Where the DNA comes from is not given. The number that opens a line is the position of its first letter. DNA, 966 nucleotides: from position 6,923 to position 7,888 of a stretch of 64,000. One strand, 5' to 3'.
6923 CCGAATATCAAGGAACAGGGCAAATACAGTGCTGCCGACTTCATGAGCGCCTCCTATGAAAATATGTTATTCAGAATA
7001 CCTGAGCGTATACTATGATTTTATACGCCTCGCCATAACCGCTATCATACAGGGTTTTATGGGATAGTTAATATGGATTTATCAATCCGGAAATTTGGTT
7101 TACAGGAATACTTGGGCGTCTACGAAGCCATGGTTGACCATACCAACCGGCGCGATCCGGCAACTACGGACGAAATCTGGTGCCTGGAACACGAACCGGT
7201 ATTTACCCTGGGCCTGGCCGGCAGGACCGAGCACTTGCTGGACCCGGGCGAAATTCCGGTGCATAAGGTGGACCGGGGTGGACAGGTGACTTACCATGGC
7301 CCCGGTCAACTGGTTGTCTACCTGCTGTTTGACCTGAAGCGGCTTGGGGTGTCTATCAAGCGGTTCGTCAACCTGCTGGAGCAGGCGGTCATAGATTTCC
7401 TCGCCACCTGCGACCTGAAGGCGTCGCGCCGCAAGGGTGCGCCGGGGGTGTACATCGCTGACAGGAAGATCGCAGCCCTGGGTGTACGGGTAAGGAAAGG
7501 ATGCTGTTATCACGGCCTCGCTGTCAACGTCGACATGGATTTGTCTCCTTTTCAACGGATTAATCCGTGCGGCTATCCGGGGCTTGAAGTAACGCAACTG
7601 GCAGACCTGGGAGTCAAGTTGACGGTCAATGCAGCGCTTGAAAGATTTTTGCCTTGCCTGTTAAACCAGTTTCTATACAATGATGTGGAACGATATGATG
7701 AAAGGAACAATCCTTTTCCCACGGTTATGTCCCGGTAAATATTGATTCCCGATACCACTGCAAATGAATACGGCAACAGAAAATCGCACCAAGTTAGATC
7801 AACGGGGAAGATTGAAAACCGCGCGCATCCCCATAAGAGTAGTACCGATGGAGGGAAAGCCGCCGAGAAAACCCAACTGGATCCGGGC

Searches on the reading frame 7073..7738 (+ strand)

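Call 6: search_protein_families(library=pfam, proteins=[window:7073-7738:+])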
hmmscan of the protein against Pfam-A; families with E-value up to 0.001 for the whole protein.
window:7073-7738:+ (221 aa): 2 families
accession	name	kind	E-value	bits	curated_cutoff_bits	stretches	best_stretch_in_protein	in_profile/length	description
PF21948.1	LplA-B_cat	-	1.7e-36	126.5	27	1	20-193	12-196/200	Lipoyl protein ligase A/B catalytic domain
PF03099.24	BPL_LplA_LipB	-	9.8e-05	22.7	21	1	58-156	23-133/133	Biotin/lipoate A/B protein ligase family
